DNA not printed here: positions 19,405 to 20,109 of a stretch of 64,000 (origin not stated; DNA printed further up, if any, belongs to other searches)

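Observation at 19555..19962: Small 2H-phosphoesterase (two HxT motifs): Acb1-like anti-cyclic-oligonucleotide enzyme or RNA 2',3'-cyclic phosphodiesterase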

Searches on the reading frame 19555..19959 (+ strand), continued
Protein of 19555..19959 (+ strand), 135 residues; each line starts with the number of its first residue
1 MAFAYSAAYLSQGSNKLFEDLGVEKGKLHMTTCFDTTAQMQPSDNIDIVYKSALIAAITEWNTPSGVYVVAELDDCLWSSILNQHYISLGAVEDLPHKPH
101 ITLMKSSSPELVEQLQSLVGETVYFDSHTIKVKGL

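Call 71: get_annotated_region(hit=H7, flank=4000)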
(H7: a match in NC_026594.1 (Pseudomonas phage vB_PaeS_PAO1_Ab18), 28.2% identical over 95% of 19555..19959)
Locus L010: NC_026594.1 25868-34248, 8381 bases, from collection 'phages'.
description: Pseudomonas phage vB_PaeS_PAO1_Ab18, complete genome.
organism: Pseudomonas phage vB_PaeS_PAO1_Ab18 (NCBI taxid 1548905)
taxonomy: Viruses; Duplodnaviria; Heunggongvirae; Uroviricota; Caudoviricetes; Mesyanzhinovviridae; Bradleyvirinae; Abidjanvirus; Pseudomonas virus Ab18
host: Pseudomonas aeruginosa; source: sewage water sample; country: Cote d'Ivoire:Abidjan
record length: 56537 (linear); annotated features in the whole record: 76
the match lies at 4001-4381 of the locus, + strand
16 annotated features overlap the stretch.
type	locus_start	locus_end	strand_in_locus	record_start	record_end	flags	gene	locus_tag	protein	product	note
CDS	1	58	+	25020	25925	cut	ORF32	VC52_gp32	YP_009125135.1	putative DNA ligase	-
CDS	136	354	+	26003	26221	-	ORF33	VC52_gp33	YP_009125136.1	hypothetical protein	-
CDS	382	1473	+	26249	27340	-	ORF34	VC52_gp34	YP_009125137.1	hypothetical protein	-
CDS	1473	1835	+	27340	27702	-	ORF35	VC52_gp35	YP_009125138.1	hypothetical protein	-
CDS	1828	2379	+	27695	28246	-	ORF36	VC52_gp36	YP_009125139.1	hydrolase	-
CDS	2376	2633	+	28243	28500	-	ORF37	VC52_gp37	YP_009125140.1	hypothetical protein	-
CDS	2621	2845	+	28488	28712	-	ORF38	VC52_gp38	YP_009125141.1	hypothetical protein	-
CDS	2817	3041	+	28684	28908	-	ORF39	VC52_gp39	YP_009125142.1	hypothetical protein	-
CDS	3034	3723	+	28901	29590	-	ORF40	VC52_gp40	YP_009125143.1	putative exodeoxyribonuclease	-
CDS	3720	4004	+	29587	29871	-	ORF41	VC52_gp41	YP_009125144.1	hypothetical protein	-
CDS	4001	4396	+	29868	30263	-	ORF42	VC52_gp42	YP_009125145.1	RNA ligase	-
CDS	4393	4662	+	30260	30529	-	ORF43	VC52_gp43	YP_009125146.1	hypothetical protein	-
CDS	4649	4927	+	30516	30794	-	ORF44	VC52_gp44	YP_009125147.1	hypothetical protein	-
CDS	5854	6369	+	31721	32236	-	ORF45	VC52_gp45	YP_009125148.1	terminase small subunit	-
CDS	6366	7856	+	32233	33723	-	ORF46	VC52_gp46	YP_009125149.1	putative terminase, large subunit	-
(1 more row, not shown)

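Call 72: get_annotated_region(hit=H1, flank=4000)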
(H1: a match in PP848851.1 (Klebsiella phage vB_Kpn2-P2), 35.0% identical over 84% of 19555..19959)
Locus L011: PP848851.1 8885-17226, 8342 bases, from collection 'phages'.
description: Klebsiella phage vB_Kpn2-P2, complete genome.
organism: Klebsiella phage vB_Kpn2-P2 (NCBI taxid 3230849)
taxonomy: Viruses
host: Klebsiella pneumoniae Kpn2; source: -; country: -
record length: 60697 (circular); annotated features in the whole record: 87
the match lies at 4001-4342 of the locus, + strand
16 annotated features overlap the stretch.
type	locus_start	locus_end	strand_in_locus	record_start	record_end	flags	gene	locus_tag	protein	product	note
CDS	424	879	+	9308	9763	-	-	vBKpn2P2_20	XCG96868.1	hypothetical protein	-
CDS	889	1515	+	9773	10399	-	-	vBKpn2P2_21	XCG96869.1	hypothetical protein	-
CDS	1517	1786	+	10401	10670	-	-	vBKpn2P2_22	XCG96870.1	hypothetical protein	-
CDS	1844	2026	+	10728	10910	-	-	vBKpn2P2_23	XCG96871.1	hypothetical protein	-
CDS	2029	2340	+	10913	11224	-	-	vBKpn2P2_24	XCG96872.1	hypothetical protein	-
CDS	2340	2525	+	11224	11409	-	-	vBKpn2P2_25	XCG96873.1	hypothetical protein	-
CDS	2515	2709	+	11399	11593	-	-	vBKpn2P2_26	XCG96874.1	hypothetical protein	-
CDS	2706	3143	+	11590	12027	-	-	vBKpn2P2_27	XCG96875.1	hypothetical protein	-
CDS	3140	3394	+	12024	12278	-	-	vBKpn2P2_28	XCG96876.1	hypothetical protein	-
CDS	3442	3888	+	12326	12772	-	-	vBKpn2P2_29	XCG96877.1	hypothetical protein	-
CDS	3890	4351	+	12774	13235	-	-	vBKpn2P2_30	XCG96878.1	RNA ligase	-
CDS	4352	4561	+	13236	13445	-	-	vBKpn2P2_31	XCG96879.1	hypothetical protein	-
CDS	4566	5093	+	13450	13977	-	-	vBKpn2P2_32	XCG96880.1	hypothetical protein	-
CDS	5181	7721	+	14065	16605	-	-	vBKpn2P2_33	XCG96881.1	DNA primase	-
CDS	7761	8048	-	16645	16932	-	-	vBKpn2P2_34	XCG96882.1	hypothetical protein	-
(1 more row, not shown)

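Call 89: find_related_loci(query=A1, collection=viral_contigs, flank=6000)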
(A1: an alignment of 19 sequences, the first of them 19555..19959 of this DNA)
Query A1 (135 aa) in viral_contigs; peptide patterns used: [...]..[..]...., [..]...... (x = any residue, [..] = any of these).
36 stretches matched a pattern, but none encodes a relative of the query by tblastn (E <= 1e-3).

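Call 90: find_related_loci(query=A1, collection=genome_contigs, flank=6000)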
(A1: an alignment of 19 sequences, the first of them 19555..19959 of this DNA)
Query A1 (135 aa) in genome_contigs; peptide patterns used: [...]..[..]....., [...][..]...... (x = any residue, [..] = any of these).
56 stretches matched a pattern, but none encodes a relative of the query by tblastn (E <= 1e-3).

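Call 93: fold_search(model_id=the predicted structure, library=viral)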
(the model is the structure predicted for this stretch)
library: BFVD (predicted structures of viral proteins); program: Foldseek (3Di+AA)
matches with E <= 10: 290; with E <= 0.001: 29
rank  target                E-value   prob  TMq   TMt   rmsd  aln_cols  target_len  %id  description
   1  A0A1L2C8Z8            4.6e-07  1.00  0.72  0.76   2.5       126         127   24  2'-5' RNA ligase [Pseudomonas phage ZC01]
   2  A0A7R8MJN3            1.9e-06  1.00  0.73  0.66   3.6       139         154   25  (no name in the UniProt tables at hand)
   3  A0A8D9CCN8            4.2e-06  1.00  0.72  0.66   3.7       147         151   20  Anti-CBASS protein Acb1 [uncultured marine phage]
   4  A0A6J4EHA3            4.4e-06  1.00  0.70  0.50   4.0       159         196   19  (no name in the UniProt tables at hand)
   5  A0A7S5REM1            6.2e-06  1.00  0.68  0.60   3.9       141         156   18  (no name in the UniProt tables at hand)
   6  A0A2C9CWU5            1.0e-05  1.00  0.74  0.68   3.2       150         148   14  Anti-CBASS protein Acb1 [Yersinia phage fHe-Yen9-04]
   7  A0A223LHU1            1.1e-05  1.00  0.73  0.69   3.2       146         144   16  Anti-CBASS protein Acb1 [Erwinia phage vB_EamM_RisingSun]
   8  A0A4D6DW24            1.2e-05  1.00  0.75  0.67   3.5       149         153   19  Anti-CBASS protein Acb1 [Edwardsiella phage pEt-SU]
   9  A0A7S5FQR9            1.2e-05  1.00  0.70  0.64   4.0       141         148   16  (no name in the UniProt tables at hand)
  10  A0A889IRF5            1.2e-05  1.00  0.69  0.58   3.9       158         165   18  (no name in the UniProt tables at hand)
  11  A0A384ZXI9            1.7e-05  1.00  0.77  0.71   3.0       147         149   14  Anti-CBASS protein Acb1 [Dickeya phage vB_DsoM_JA29]
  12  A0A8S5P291            1.9e-05  1.00  0.69  0.49   4.2       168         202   14  Uncharacterized protein [Myoviridae sp. ctLnO19]
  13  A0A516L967            2.6e-05  1.00  0.63  0.73   4.4       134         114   17  (no name in the UniProt tables at hand)
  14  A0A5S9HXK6            2.7e-05  1.00  0.73  0.55   3.8       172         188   17  2'-5' RNA ligase [Tenacibaculum phage PTm1]
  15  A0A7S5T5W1            3.0e-05  1.00  0.71  0.59   4.3       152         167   14  (no name in the UniProt tables at hand)
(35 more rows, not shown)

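Call 98: search_protein_families(library=pfam, proteins=[L004:7030-7863:+, P0034, P0030, P0029, P0021, P0025, P0035, P0056, P0028], max_evalue=0.01)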
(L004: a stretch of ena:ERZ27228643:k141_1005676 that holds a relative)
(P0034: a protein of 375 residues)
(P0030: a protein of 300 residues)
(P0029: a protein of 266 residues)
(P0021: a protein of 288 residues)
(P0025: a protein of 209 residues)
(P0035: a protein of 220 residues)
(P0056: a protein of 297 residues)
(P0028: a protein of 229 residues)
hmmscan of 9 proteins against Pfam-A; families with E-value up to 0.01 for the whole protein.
L004:7030-7863:+ (278 aa): 1 family
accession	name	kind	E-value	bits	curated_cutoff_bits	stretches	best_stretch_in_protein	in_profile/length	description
PF01981.21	PTH2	-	1.8e-29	102.7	23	2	29-151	2-113/115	Peptidyl-tRNA hydrolase PTH2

P0034 (375 aa): 1 family
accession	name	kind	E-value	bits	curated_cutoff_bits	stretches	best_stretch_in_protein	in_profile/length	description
PF00472.26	RF-1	-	5.2e-12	46.2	35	1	221-284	10-75/116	RF-1 domain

P0030 (300 aa): 0 families

P0029 (266 aa): 0 families

P0021 (288 aa): 1 family
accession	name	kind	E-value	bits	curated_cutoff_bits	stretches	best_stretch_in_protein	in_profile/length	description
PF23474.1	Acb1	-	5.4e-05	23.4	27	1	155-257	20-120/144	Anti-CBASS protein Acb1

P0025 (209 aa): 0 families

P0035 (220 aa): 0 families

P0056 (297 aa): 0 families

P0028 (229 aa): 0 families

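Call 108: find_encoding_contigs(protein=P0018, flank=6000, max_places=1)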
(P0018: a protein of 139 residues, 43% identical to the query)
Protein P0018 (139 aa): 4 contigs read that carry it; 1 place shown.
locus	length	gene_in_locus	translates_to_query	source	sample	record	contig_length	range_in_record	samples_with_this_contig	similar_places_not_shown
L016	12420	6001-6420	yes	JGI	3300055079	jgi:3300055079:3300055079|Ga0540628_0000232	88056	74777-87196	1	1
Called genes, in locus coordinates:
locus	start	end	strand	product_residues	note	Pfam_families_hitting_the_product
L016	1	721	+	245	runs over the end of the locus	-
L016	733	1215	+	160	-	-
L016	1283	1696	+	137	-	-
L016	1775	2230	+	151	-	-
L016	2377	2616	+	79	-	-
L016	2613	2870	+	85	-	-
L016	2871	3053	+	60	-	-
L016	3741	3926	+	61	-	-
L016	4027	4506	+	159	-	-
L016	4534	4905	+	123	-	-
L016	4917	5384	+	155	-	PF01981:PTH2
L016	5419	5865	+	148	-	-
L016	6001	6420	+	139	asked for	-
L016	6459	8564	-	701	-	-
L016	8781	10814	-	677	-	-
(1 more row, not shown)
